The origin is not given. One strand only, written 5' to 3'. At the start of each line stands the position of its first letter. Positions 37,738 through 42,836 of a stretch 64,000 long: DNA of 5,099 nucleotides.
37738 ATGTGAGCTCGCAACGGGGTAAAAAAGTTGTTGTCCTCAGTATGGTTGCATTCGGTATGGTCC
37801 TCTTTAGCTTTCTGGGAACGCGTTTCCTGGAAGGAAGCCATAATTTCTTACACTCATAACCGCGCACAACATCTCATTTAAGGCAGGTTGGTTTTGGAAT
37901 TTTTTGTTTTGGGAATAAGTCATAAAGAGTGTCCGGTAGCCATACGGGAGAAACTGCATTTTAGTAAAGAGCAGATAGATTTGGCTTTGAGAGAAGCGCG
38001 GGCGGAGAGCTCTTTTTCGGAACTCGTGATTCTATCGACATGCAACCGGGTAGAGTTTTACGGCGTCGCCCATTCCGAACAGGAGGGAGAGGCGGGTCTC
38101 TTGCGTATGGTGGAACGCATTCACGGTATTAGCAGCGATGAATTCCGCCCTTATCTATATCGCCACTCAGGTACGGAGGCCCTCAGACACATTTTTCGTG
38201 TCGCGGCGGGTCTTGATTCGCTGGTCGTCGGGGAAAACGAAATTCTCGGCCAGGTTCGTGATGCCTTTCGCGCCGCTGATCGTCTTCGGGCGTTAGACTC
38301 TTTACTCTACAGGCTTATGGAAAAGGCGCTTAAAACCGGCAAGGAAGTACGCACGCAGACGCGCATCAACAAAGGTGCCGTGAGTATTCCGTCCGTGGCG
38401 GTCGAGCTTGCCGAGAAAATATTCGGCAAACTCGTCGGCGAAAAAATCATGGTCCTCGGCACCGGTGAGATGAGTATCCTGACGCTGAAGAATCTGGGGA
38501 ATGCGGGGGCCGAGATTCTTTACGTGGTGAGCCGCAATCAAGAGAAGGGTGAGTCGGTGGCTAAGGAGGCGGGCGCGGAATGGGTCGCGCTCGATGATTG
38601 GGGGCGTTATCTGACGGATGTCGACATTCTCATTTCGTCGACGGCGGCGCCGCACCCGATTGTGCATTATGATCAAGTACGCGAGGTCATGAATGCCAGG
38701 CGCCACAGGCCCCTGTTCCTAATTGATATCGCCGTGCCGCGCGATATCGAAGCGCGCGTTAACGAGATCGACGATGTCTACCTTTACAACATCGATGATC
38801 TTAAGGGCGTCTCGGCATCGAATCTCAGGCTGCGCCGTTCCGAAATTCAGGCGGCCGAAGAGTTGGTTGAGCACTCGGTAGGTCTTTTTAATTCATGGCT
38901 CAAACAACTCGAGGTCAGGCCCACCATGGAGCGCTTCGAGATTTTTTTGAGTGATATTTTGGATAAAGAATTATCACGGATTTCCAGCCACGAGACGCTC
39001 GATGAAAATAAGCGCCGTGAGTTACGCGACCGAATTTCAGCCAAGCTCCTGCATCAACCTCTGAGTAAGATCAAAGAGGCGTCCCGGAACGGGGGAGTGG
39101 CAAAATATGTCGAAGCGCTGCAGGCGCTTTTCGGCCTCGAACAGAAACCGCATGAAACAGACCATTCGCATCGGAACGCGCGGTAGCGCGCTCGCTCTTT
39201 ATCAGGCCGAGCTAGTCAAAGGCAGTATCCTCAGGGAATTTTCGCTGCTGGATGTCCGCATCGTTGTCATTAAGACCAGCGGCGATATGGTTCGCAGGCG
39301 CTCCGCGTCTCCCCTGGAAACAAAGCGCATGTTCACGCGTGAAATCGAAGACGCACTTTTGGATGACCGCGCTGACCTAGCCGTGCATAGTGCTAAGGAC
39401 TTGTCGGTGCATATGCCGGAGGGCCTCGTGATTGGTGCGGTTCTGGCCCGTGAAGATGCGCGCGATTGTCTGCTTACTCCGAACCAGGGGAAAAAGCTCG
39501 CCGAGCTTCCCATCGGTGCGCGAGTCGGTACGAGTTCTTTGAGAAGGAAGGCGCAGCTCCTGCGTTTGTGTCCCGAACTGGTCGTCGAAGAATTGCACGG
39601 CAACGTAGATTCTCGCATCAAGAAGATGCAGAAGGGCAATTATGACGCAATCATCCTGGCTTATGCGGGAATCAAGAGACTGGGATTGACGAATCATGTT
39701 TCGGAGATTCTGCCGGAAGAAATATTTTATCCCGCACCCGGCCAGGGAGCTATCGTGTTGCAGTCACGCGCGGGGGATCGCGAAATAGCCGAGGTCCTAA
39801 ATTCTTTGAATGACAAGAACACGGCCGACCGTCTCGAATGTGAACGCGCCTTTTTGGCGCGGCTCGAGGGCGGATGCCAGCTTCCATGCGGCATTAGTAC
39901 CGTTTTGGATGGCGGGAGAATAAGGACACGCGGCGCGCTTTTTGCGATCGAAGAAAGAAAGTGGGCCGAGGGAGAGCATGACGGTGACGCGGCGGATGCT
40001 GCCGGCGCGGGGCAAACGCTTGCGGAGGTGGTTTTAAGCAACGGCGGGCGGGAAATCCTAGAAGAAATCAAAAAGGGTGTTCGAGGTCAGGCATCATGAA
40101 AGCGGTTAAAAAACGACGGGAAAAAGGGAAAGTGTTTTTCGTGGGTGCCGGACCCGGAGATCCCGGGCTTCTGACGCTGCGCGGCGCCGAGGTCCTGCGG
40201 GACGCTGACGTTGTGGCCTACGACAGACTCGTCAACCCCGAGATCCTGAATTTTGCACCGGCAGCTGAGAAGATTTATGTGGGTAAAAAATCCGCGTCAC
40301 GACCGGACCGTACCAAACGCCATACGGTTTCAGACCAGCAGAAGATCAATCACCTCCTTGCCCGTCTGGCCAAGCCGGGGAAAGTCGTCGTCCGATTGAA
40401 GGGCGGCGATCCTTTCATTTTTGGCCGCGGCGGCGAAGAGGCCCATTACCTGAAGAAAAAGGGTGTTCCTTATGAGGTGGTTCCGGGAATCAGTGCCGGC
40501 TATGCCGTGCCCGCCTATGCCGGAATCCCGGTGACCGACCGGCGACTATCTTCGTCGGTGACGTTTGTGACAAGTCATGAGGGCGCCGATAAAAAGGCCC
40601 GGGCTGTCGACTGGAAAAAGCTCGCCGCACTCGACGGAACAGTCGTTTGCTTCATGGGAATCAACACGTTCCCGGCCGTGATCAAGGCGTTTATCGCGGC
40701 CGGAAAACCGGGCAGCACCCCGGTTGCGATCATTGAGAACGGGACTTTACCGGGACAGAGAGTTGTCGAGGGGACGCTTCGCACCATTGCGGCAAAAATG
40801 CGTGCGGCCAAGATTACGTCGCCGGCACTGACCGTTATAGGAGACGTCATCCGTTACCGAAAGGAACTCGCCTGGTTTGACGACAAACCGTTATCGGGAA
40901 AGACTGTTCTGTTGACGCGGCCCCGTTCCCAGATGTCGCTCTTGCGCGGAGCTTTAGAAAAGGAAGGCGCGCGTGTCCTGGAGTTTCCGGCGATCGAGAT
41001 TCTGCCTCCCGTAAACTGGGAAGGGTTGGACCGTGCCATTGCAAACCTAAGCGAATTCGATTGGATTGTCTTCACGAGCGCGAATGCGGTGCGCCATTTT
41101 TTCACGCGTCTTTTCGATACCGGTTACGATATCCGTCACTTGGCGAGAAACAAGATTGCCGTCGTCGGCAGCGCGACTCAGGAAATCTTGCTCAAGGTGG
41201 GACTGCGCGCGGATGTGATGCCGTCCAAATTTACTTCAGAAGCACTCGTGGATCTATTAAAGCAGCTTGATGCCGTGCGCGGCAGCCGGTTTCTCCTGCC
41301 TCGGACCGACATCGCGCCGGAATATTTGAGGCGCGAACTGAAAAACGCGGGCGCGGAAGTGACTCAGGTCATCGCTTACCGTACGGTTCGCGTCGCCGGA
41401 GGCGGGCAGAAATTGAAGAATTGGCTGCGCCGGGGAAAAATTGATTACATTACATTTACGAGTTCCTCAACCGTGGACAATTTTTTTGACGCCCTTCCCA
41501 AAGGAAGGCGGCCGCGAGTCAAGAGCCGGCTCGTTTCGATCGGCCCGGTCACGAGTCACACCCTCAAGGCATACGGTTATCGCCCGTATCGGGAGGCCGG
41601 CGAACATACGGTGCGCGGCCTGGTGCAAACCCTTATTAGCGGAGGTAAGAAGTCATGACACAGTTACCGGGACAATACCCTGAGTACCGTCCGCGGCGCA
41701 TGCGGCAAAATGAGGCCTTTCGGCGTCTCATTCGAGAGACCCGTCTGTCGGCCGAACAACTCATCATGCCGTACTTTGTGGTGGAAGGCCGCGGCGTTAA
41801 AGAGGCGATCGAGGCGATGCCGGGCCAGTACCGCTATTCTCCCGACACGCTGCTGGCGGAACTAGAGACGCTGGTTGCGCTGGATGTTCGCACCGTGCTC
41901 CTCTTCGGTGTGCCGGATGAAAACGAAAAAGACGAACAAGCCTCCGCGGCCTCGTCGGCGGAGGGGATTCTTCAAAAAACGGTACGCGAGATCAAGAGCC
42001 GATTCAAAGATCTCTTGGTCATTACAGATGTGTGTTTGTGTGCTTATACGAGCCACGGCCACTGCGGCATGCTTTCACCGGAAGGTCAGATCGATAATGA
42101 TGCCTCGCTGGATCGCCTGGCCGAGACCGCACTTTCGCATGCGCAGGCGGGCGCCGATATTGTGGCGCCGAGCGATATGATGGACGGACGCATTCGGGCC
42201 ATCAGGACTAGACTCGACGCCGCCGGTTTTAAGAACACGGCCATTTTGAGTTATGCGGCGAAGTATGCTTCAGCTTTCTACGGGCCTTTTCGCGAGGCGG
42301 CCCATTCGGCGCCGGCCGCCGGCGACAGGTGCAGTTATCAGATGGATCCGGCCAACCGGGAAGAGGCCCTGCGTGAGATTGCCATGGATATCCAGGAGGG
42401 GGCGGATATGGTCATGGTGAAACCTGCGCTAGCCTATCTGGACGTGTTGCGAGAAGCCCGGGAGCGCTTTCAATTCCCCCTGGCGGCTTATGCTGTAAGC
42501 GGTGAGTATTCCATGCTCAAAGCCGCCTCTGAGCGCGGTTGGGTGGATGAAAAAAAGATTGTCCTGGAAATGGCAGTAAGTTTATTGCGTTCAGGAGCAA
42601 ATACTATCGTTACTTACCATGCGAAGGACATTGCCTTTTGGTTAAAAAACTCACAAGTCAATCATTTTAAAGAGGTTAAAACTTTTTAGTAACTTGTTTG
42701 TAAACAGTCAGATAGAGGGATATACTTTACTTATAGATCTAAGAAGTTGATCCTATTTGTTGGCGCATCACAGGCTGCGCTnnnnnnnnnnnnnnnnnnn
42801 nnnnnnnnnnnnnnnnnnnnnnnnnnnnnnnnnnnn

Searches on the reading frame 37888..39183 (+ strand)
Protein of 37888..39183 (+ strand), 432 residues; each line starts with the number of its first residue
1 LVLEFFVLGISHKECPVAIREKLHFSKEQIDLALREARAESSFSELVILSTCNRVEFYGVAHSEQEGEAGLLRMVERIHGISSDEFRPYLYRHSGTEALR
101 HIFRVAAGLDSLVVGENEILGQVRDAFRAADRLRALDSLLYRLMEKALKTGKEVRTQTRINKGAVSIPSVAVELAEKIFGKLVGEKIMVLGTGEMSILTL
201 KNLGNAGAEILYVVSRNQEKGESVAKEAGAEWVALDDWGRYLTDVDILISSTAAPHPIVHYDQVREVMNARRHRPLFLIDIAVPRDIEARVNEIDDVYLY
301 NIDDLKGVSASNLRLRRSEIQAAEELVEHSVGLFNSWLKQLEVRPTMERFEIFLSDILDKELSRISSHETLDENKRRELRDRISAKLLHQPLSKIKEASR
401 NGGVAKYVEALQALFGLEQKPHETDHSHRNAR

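Call 39: search_protein_families(library=pfam, proteins=[window:37888-39183:+], max_evalue=0.00001)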
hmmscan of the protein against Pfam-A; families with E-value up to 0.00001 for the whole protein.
window:37888-39183:+ (432 aa): 3 families
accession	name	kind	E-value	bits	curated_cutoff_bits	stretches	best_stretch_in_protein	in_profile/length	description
PF05201.20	GlutR_N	-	6.6e-51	172.5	27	1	8-158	1-151/151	Glutamyl-tRNAGlu reductase, N-terminal domain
PF01488.26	Shikimate_DH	-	3.3e-39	134.6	24.3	1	173-308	1-138/138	Shikimate / quinate 5-dehydrogenase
PF00745.25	GlutR_dimer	-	4e-16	59.6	22.9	1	322-417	1-99/99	Glutamyl-tRNAGlu reductase, dimerisation domain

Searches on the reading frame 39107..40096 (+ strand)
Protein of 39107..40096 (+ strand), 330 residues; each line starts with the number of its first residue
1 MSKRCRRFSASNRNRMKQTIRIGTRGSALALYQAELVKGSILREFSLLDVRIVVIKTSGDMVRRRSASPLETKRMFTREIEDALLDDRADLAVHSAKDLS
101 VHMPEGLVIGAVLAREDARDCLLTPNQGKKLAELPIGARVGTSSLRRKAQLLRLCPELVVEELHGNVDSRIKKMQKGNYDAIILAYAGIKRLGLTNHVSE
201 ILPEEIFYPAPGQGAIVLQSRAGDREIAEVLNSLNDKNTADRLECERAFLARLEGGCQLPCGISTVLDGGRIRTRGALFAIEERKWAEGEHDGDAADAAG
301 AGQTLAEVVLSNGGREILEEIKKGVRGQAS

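Call 39: search_protein_families(library=pfam, proteins=[window:39107-40096:+], max_evalue=0.00001)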
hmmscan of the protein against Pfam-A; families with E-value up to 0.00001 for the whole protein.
window:39107-40096:+ (330 aa): 2 families
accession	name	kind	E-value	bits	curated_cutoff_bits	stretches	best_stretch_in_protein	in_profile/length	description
PF01379.25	Porphobil_deam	-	6.2e-72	241.9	22.1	1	20-228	1-206/207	Porphobilinogen deaminase, dipyromethane cofactor binding domain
PF03900.20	Porphobil_deamC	-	1.6e-11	44.8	26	1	243-308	4-71/74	Porphobilinogen deaminase, C-terminal domain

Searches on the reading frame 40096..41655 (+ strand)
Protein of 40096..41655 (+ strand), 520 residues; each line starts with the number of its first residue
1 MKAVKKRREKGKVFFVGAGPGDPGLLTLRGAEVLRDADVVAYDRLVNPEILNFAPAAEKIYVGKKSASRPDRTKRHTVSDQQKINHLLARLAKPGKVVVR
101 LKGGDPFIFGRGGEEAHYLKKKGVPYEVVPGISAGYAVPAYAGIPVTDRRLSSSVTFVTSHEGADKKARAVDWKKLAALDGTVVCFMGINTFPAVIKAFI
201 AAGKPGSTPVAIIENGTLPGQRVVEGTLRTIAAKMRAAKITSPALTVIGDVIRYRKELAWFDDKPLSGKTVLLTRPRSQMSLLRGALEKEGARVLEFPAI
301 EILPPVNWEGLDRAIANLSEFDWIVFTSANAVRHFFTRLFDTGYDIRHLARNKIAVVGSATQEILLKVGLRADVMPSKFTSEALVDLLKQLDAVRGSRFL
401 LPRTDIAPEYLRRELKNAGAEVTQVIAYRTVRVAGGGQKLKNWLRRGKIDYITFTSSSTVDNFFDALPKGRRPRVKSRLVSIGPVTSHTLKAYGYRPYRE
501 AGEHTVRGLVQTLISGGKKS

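Call 40: search_protein_families(library=pfam, proteins=[window:40096-41655:+], max_evalue=0.00001)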
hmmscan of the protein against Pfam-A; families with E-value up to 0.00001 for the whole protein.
window:40096-41655:+ (520 aa): 2 families
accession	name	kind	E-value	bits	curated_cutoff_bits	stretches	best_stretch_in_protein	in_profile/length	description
PF02602.20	HEM4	-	1.5e-64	217.7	27.5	1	283-511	3-231/231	Uroporphyrinogen-III synthase HemD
PF00590.25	TP_methylase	-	3.9e-53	181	27.8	1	12-231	1-211/212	Tetrapyrrole (Corrin/Porphyrin) Methylases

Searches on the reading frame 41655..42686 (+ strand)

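Call 40: search_protein_families(library=pfam, proteins=[window:41655-42686:+], max_evalue=0.00001)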
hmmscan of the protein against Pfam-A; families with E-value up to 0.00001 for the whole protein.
window:41655-42686:+ (344 aa): 1 family
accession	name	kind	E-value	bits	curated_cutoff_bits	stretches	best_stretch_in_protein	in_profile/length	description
PF00490.27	ALAD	-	7.5e-147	489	24.6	1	11-329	2-317/317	Delta-aminolevulinic acid dehydratase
